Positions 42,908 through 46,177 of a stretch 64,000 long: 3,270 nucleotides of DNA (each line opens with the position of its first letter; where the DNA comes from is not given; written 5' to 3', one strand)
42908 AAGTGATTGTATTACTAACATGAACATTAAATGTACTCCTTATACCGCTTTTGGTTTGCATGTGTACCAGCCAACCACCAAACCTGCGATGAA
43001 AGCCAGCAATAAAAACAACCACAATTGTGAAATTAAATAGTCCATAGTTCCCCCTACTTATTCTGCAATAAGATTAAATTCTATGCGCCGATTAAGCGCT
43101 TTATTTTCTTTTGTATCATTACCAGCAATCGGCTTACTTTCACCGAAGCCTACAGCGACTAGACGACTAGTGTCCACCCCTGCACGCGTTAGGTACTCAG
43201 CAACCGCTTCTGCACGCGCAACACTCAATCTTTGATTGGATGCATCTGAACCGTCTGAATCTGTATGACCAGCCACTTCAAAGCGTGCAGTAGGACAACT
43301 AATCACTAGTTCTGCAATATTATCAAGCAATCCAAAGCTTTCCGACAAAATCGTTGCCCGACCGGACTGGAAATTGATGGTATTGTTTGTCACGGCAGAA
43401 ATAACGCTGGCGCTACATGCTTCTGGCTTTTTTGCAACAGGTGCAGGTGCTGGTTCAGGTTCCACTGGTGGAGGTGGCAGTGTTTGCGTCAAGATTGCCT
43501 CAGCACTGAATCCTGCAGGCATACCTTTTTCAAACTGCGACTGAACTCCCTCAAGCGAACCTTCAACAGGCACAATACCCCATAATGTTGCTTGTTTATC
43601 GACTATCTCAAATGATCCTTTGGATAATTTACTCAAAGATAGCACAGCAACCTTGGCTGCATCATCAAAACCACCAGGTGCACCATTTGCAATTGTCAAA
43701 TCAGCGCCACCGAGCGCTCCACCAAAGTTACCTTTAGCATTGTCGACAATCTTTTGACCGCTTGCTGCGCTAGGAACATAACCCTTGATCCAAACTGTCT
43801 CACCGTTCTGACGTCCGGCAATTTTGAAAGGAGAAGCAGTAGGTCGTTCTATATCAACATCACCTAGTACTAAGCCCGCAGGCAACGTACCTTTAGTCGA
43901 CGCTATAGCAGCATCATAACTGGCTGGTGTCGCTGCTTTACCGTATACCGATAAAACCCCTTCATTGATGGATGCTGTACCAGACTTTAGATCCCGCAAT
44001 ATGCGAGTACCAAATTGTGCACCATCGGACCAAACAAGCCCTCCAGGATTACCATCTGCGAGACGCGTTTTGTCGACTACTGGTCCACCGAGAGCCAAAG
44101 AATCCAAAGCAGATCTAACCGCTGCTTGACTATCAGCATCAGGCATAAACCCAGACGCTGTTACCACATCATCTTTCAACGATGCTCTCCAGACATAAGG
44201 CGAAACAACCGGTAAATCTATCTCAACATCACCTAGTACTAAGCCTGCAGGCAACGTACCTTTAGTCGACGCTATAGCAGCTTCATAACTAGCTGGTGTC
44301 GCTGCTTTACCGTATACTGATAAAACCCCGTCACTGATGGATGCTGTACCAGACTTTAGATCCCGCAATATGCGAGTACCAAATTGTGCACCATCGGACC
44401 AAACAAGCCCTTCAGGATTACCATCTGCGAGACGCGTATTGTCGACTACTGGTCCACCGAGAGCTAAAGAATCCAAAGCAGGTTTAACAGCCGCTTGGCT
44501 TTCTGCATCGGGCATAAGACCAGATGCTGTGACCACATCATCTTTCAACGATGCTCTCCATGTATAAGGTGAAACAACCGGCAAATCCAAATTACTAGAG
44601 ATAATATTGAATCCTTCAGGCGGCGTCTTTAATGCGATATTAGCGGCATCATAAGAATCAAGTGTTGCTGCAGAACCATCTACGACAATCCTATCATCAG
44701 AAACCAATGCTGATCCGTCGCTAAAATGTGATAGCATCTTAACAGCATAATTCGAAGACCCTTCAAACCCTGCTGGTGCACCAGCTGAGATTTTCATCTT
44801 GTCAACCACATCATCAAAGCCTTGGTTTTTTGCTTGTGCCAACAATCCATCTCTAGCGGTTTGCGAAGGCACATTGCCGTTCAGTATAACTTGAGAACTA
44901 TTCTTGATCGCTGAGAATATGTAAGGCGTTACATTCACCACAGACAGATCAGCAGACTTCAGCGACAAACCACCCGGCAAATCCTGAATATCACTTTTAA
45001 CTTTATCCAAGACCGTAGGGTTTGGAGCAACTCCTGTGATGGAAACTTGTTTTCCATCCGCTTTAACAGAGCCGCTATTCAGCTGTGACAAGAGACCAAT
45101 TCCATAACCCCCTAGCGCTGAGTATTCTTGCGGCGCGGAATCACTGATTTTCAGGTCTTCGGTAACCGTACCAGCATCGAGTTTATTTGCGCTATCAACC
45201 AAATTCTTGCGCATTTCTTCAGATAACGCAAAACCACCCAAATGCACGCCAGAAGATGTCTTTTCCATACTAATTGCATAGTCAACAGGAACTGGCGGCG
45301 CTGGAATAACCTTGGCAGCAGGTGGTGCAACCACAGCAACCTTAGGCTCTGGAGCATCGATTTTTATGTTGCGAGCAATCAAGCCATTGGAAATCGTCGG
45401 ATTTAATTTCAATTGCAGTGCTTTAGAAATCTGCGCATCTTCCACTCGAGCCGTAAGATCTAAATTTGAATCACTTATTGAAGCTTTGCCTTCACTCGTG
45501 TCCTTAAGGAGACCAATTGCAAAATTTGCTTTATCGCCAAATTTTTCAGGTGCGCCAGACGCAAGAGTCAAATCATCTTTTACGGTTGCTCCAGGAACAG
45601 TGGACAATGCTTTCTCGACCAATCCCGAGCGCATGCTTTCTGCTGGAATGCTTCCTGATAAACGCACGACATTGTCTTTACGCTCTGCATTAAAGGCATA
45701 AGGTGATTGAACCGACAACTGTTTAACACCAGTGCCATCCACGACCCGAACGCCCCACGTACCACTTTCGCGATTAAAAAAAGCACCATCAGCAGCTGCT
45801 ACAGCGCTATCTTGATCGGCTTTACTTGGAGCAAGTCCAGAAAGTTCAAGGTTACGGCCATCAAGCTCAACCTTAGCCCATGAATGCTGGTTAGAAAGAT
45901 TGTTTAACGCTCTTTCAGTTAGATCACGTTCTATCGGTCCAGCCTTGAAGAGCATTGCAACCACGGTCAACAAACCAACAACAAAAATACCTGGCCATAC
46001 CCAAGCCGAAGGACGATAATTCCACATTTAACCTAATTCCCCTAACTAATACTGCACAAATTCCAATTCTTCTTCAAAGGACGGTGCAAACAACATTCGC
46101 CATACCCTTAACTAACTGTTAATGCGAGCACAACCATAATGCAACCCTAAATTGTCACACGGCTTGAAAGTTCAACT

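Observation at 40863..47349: Co-directional envelope gene cluster built around an inner-membrane-anchored modular OmpA-family protein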

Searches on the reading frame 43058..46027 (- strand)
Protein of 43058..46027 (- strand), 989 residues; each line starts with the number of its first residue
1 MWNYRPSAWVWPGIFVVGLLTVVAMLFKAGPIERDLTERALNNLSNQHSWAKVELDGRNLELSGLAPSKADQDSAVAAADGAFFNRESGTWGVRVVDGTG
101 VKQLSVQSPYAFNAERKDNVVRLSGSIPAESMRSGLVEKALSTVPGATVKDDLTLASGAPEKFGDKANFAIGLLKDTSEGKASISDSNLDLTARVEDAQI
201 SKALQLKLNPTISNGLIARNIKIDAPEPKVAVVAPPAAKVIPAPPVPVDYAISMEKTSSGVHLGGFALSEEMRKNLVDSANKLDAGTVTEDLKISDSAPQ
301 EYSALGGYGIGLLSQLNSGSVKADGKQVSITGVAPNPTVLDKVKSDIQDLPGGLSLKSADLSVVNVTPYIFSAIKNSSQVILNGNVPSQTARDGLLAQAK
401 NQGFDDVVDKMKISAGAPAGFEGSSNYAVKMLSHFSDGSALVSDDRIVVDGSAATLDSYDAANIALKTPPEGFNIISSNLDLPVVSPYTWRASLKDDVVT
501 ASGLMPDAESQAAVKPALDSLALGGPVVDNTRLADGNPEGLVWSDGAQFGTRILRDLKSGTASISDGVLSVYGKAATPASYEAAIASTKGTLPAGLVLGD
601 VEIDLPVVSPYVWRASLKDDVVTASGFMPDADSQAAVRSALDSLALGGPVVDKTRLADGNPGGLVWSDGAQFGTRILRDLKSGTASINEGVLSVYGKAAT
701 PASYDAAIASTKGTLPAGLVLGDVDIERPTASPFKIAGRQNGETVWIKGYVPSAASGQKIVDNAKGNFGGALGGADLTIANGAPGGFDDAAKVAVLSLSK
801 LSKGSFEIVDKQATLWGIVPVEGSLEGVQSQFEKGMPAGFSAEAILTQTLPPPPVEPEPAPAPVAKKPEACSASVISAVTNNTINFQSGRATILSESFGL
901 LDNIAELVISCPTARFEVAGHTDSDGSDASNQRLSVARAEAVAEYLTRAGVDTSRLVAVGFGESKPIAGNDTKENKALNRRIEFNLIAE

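Call 3: search_protein_families(library=pfam, proteins=[window:43058-46027:-], max_evalue=0.1)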
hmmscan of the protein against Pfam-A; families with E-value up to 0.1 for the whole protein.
window:43058-46027:- (989 aa): 4 families
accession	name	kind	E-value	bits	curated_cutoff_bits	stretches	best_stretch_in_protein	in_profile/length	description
PF00691.25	OmpA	-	2.4e-20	73.1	27.2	1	886-980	2-98/98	OmpA family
PF04972.22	BON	-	3.3e-09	37.3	27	0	379-413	32-67/69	BON domain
PF21923.1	BON_like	-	1e-05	25.7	24.1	0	372-402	2-32/47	BON-like domain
PF04449.17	Fimbrial_CS1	-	0.074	13.6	21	0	193-308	18-124/133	CS1 type fimbrial major subunit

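Call 4: search_protein_families(library=ncbifam, proteins=[window:43058-46027:-], max_evalue=0.1)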
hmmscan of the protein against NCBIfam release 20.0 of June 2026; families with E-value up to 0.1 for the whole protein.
window:43058-46027:- (989 aa): 44 families (the best 25 are shown)
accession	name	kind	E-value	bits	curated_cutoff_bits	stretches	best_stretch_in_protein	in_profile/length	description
NF053611.1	YiaD_Gzip_OmpA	equivalog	3.1e-31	108.7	175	1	877-985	97-205/206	YiaD family glycine zipper/OmpA-like lipoprotein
NF051434.1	ArfA_OmpATb_N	equivalog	1.5e-28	99.4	81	3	371-468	2-101/114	channel-forming protein ArfA/OmpATb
NF053612.1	anchor_PA1041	equivalog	1.8e-28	100.1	250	1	860-985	109-234/236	PA1041 family peptidoglycan-binding anchor lipoprotein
NF033763.1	exchanger_TraB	exception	1.1e-23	83.1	700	1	880-987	390-498/522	outer membrane exchange protein TraB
TIGR03350.1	type_VI_ompA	equivalog_domain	1.5e-21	76.8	139.8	1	878-984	26-135/137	type VI secretion system protein TssL, long form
NF053613.1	OMP_toxin_LptF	equivalog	1.2e-20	74.3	400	1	879-985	138-244/256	lipotoxin F family OmpA-related lipoprotein LptF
NF053585.1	OMP_LP_YfiB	equivalog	4e-20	72.3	128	1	882-982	56-156/163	outer membrane lipoprotein YfiB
NF045787.1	OmpABordt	equivalog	1.3e-19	70.6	200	1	868-987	72-190/194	outer membrane protein OmpA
NF006541.1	PRK09038.1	equivalog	9.3e-19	68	283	1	878-984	137-246/253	flagellar motor protein MotD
TIGR03789.1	pdsO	hypoth_equivalog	1.6e-18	67.3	152.2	1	882-983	139-240/243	sortase-associated OmpA-like protein PdsO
NF007804.1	PRK10510.1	equivalog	5e-18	65.3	307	1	881-986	111-216/219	OmpA family lipoprotein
NF052230.1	T9SS_PorE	exception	1.4e-17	63.3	600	1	873-967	506-600/648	PorE family type IX secretion system protein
NF053607.1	CHU_0125_OmpA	equivalog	1.6e-17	63.3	620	1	884-987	533-637/639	CHU_0125 family OmpA-like outer membrane integrity protein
NF045788.1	Omp38Acinit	equivalog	4.7e-17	62.1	500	1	854-982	216-342/354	outer membrane protein Omp38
NF005382.1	PRK06925.1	equivalog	7.9e-17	62.3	264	1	879-984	112-221/225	flagellar motor protein MotS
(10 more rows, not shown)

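Call 7: find_homologous_proteins(query=window:43058-46027:-)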
Query window:43058-46027:- (989 aa): 48 proteins with E <= 0.001 among 8000 candidates.
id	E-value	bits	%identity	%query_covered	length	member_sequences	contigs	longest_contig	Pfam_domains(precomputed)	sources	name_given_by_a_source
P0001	0.0e+0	1750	81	73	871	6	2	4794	PF00691.26,PF04972.23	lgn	-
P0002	0.0e+0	1682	77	73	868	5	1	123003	PF00691.26,PF04972.23,PF21923.2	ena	-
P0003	1.8e-254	865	39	89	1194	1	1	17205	PF00691.26,PF04972.23,PF21923.2,PF01042.27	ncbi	ncbi:MAG: OmpA family protein [Pseudomonadota bacterium]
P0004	6.3e-243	827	37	89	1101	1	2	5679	PF00691.26,PF04972.23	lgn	-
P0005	1.6e-214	733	34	95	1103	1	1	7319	PF00691.26,PF04972.23,PF21923.2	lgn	-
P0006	9.6e-211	720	36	100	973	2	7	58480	PF00691.26,PF04972.23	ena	-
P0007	5.5e-206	704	30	83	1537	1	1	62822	PF00691.26,PF04972.23,PF21923.2,PF16693.11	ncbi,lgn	ncbi:MAG: OmpA family protein [Pseudomonadota bacterium]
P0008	3.5e-200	685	30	87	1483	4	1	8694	PF00691.26,PF04972.23,PF21923.2,PF16693.11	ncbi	ncbi:MAG: OmpA family protein [Pseudomonadota bacterium]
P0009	1.4e-157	544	30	93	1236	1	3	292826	PF00691.26,PF04972.23,PF21923.2,PF16693.11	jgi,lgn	jgi:outer membrane protein OmpA-like peptidoglycan-associated protein/osmotically-inducible protein 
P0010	2.7e-140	487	30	81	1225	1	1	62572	PF00691.26,PF04972.23,PF21923.2,PF16693.11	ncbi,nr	ncbi:OmpA family protein [Rhizobiaceae bacterium]|nr:OmpA family protein [Rhizobiaceae bacterium]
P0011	1.4e-131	458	31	100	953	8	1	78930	PF00691.26,PF04972.23,PF21923.2,PF16693.11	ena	-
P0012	8.9e-123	429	31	99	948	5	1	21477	PF00691.26,PF04972.23,PF21923.2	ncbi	-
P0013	1.9e-121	425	30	99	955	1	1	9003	PF00691.26,PF04972.23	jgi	jgi:OOP family OmpA-OmpF porin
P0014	1.0e-112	396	33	55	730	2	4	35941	PF00691.26,PF04972.23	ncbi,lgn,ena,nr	ncbi:MAG: OmpA family protein [Notoacmeibacter sp.]|nr:OmpA family protein [Notoacmeibacter sp.]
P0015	6.9e-110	386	31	68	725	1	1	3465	PF00691.26,PF04972.23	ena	-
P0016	1.3e-96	342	27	89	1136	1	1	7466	PF00691.26,PF04972.23,PF21923.2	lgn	-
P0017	8.3e-96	340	30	68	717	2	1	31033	PF00691.26,PF04972.23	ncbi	-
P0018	3.8e-95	338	33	68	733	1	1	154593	PF00691.26,PF04972.23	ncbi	ncbi:MAG: OmpA family protein [Hyphomicrobiales bacterium]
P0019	1.4e-94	336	32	68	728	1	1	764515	PF00691.26,PF04972.23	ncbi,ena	-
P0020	7.1e-89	317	32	55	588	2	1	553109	PF00691.26,PF04972.23,PF21923.2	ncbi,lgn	ncbi:MAG: OmpA family protein [Pseudomonadota bacterium]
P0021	5.4e-85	304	36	51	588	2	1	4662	PF00691.26,PF04972.23,PF21923.2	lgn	-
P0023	2.8e-82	295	31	45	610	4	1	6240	PF00691.26,PF04972.23,PF21923.2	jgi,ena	-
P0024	2.9e-80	288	30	51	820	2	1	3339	PF00691.26,PF16640.12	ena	-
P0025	1.4e-78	283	30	67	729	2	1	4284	PF00691.26,PF04972.23,PF21923.2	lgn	-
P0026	2.7e-71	259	27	63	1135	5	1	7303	PF00691.26,PF04972.23,PF21923.2,PF16693.11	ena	-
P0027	4.6e-70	255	49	12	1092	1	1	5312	PF00691.26,PF04972.23,PF21923.2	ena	-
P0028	2.0e-69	253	25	82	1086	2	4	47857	PF00691.26,PF04972.23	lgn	-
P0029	2.2e-68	249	33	51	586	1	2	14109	PF00691.26,PF04972.23,PF21923.2,PF16693.11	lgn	-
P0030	1.3e-66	243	28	42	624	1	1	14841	PF00691.26,PF04972.23,PF21923.2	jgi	jgi:OmpA-OmpF porin, OOP family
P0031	1.2e-64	237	29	51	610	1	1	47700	PF00691.26,PF04972.23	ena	-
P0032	1.8e-64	236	32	52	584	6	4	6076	PF00691.26,PF04972.23,PF21923.2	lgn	-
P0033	1.4e-62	230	28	68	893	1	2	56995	PF00691.26,PF04972.23,PF21923.2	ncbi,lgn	ncbi:MAG: BON domain-containing protein [Beijerinckiaceae bacterium]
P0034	7.5e-61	224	25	58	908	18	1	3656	PF00691.26,PF04972.23,PF21923.2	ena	-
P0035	6.7e-60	221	27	88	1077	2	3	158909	PF00691.26,PF04972.23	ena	-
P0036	5.1e-59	218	27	88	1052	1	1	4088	PF00691.26,PF04972.23,PF01957.26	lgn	-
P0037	1.2e-58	217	26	37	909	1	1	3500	PF00691.26,PF04972.23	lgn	-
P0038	1.6e-56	210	35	23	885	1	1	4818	PF00691.26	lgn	-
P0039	6.9e-53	198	51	12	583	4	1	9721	PF00691.26,PF04972.23,PF21923.2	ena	-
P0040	6.4e-52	195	27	33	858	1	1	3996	PF00691.26,PF04972.23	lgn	-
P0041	4.5e-43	165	28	25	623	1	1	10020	PF00691.26,PF04972.23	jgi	jgi:OOP family OmpA-OmpF porin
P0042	5.2e-34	135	24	67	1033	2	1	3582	PF00691.26,PF04972.23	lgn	-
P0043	6.2e-34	135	23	98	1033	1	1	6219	PF00691.26,PF04972.23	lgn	-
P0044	1.5e-27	114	41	11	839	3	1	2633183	PF00691.26,PF04972.23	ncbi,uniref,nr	ncbi:OmpA family protein [Vannielia litorea]|uniref:OmpA family protein n=1 Tax=Vannielia litorea Ta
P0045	1.1e-13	68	37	13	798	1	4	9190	PF00691.26,PF13715.13,PF08308.18,PF17802.8,PF13620.13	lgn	-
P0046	8.4e-10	55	39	11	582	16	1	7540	PF00691.26,PF20159.6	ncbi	-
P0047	2.3e-9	54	37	11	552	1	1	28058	PF00691.26,PF07676.19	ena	-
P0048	3.0e-6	43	31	11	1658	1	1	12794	PF00691.26,PF08940.18,PF13573.13,PF07494.18,PF25942.1,PF13927.13,PF23585.2,PF18962.8,PF08308.18,PF06832.19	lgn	-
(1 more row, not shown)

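Call 10: find_related_loci(query=window:43058-46027:-, collection=genome_contigs, flank=8000)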
Query window:43058-46027:- (989 aa) in genome_contigs; peptide patterns used: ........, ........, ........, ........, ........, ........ (x = any residue, [..] = any of these).
65 stretches matched a pattern; 1 encode a relative of the query (tblastn E <= 1e-3); 1 distinct loci.
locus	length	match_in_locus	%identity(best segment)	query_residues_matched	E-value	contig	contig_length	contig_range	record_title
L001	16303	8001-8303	42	884-984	2e-19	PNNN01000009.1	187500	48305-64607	MAG: Chlorobiaceae bacterium isolate SW.3.66 SW_1000020_187500, whole genome shotgun sequence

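Call 11: find_encoding_contigs(protein=P0002, flank=8000, max_places=2)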
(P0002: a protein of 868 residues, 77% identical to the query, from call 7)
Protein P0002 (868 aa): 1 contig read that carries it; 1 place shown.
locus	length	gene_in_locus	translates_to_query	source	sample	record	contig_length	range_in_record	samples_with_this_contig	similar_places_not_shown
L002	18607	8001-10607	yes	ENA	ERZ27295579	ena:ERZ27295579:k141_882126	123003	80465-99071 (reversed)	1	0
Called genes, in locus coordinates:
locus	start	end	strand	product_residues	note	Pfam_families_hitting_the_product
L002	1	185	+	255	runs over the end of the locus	PF02666:PS_Dcarbxylase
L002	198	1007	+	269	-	PF01066:CDP-OH_P_transf, PF08009:CDP-OH_P_tran_2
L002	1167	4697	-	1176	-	PF00873:ACR_tran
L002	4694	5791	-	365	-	PF25917:BSH_RND, PF25885:HH_EMRA (weak), PF25954:Beta-barrel_RND_2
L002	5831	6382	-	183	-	PF03551:PadR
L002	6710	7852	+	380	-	PF02530:Porin_2 (faint)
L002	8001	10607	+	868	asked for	PF04972:BON (faint), PF21923:BON_like (faint), PF00691:OmpA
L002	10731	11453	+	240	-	-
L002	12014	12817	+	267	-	PF13609:Porin_4 (faint), PF09694:Gcw_chp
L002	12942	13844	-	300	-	PF00561:Abhydrolase_1, PF12146:Hydrolase_4, PF12697:Abhydrolase_6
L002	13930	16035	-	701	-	PF01464:SLT, PF27553:SLT_superhelical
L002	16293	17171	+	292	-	PF00701:DHDPS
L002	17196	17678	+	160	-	PF01668:SmpB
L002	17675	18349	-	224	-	PF03167:UDG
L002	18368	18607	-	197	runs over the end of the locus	PF01936:NYN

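Call 12: find_encoding_contigs(protein=P0006, flank=8000, max_places=2)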
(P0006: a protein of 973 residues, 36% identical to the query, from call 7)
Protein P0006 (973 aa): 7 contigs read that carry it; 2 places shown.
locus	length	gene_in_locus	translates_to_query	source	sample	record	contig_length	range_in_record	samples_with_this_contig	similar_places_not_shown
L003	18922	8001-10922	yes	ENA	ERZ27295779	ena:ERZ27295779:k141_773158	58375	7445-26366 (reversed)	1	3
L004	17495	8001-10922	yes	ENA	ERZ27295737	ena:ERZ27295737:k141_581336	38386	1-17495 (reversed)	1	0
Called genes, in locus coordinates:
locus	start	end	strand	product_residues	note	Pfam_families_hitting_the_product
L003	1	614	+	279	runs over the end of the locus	PF01066:CDP-OH_P_transf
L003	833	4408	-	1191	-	PF00873:ACR_tran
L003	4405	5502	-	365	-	PF25917:BSH_RND (weak), PF25954:Beta-barrel_RND_2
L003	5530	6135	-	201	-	PF03551:PadR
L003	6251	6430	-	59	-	-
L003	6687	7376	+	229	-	-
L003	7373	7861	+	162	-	-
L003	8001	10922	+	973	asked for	PF04972:BON (faint), PF00691:OmpA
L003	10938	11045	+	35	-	-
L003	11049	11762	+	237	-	-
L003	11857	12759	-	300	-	PF00561:Abhydrolase_1, PF12146:Hydrolase_4 (weak), PF12697:Abhydrolase_6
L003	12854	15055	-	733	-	PF01464:SLT, PF27553:SLT_superhelical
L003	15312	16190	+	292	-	PF00701:DHDPS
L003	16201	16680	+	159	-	PF01668:SmpB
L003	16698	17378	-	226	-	PF03167:UDG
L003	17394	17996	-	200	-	PF01936:NYN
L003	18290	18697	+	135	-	PF01192:RNA_pol_Rpb6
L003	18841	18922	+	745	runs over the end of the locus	PF01966:HD, PF13328:HD_4, PF04607:RelA_SpoT, PF02824:TGS, PF19296:RelA_AH, PF28438:RelA_RIS, PF13291:ACT_4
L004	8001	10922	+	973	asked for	PF04972:BON (faint), PF00691:OmpA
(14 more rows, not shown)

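Call 13: find_encoding_contigs(protein=P0010, flank=8000, max_places=2)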
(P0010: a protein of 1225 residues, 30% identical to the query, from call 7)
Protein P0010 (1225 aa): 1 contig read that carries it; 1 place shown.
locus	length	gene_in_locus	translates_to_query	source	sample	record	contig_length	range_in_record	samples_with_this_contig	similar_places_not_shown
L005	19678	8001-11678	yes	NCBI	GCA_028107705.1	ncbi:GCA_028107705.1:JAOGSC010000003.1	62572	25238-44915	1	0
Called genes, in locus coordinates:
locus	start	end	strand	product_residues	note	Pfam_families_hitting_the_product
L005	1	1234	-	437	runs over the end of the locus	PF01946:Thi4 (faint), PF00890:FAD_binding_2 (weak), PF01266:DAO, PF01494:FAD_binding_3 (weak), PF03486:HI0933_like (faint), PF13450:NAD_binding_8 (weak), PF13738:Pyr_redox_3 (faint)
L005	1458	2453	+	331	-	PF09084:NMT1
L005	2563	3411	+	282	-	PF00005:ABC_tran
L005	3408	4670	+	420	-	PF00528:BPD_transp_1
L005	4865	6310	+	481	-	PF00171:Aldedh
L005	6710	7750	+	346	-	PF02530:Porin_2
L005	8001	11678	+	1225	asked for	PF04972:BON (faint), PF16693:Yop-YscD_ppl_1st (faint), PF21923:BON_like (faint), PF00691:OmpA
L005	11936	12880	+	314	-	PF11731:Cdd1 (faint)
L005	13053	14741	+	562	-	PF00682:HMGL-like, PF22615:IPMS_D2, PF08502:LeuA_dimer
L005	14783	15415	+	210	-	-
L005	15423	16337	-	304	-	PF00149:Metallophos, PF12850:Metallophos_2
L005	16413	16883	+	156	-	PF00293:NUDIX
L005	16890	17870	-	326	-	PF13409:GST_N_2, PF00043:GST_C (weak), PF13410:GST_C_2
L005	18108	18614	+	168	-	PF13673:Acetyltransf_10, PF00583:Acetyltransf_1, PF13508:Acetyltransf_7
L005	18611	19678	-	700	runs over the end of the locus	-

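Call 14: find_encoding_contigs(protein=P0019, flank=6000, max_places=1)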
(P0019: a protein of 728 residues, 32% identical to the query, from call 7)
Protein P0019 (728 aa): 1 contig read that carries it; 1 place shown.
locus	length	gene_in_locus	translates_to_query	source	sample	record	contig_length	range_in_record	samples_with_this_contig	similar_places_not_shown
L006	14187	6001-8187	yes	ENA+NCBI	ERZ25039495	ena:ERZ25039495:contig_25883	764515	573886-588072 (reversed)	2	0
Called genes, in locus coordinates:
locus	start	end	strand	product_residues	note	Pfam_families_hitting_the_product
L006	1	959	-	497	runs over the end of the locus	PF00270:DEAD, PF04851:ResIII, PF00271:Helicase_C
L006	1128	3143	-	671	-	PF02518:HATPase_c, PF00204:DNA_gyraseB, PF01751:Toprim, PF00986:DNA_gyraseB_C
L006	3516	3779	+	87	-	-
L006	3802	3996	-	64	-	-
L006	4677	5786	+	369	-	-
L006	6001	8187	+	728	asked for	PF04972:BON (weak), PF00691:OmpA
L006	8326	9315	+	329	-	-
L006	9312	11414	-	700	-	PF13432:TPR_16 (weak), PF01464:SLT, PF27553:SLT_superhelical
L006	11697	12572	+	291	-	PF00701:DHDPS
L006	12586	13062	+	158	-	PF01668:SmpB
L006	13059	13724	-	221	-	PF03167:UDG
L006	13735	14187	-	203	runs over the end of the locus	PF01936:NYN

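Call 15: find_encoding_contigs(protein=P0020, flank=6000, max_places=1)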
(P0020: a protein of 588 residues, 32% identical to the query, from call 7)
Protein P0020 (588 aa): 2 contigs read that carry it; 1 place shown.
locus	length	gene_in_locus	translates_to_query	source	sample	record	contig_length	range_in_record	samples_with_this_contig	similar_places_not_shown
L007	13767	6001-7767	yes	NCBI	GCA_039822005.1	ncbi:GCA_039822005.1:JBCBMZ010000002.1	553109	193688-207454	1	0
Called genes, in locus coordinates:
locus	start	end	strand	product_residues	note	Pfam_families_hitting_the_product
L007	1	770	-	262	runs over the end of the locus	PF13469:Sulfotransfer_3 (faint)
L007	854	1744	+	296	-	PF08450:SGL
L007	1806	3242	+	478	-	PF04174:CP_ATPgrasp_1, PF14403:CP_ATPgrasp_2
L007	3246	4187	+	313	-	PF04168:Alpha-E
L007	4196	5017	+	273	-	PF08379:Bact_transglu_N, PF01841:Transglut_core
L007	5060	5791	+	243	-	PF00227:Proteasome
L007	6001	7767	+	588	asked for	PF04972:BON (faint), PF21923:BON_like (faint), PF00691:OmpA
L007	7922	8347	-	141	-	-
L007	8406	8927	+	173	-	-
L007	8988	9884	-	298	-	PF00561:Abhydrolase_1, PF12146:Hydrolase_4, PF12697:Abhydrolase_6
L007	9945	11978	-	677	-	PF01464:SLT, PF27553:SLT_superhelical (weak)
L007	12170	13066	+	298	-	PF00701:DHDPS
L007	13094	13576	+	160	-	PF01668:SmpB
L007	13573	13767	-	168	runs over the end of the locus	PF03167:UDG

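Call 16: find_encoding_contigs(protein=P0044, flank=6000, max_places=1)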
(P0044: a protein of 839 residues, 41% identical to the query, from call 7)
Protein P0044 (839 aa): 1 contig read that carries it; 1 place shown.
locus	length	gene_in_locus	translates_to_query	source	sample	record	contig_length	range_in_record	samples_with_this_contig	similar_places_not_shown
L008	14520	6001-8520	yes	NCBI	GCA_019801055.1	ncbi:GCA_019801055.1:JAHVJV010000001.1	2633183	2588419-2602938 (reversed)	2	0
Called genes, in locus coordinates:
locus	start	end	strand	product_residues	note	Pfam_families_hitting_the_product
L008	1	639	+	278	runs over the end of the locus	PF12833:HTH_18, PF00165:HTH_AraC (weak), PF06445:GyrI-like, PF14526:Cass2 (faint)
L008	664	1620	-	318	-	PF03328:HpcH_HpaI, PF15617:C-C_Bond_Lyase (faint), PF22484:DUF6986 (weak)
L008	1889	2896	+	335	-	PF17396:DUF1611_N, PF07755:DUF1611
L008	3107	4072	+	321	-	PF02746:MR_MLE_N, PF13378:MR_MLE_C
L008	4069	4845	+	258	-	PF00149:Metallophos, PF12850:Metallophos_2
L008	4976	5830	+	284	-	PF01063:Aminotran_4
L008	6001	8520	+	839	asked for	PF04972:BON (faint), PF00691:OmpA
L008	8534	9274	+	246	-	-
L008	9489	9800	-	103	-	PF06844:DUF1244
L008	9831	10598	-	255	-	PF05013:FGase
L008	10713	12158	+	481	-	PF00224:PK, PF02887:PK_C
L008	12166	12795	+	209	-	PF01810:LysE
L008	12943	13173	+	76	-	-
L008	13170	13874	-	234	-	PF02129:Peptidase_S15 (faint), PF01738:DLH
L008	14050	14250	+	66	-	PF01632:Ribosomal_L35p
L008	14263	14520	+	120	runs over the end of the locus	PF00453:Ribosomal_L20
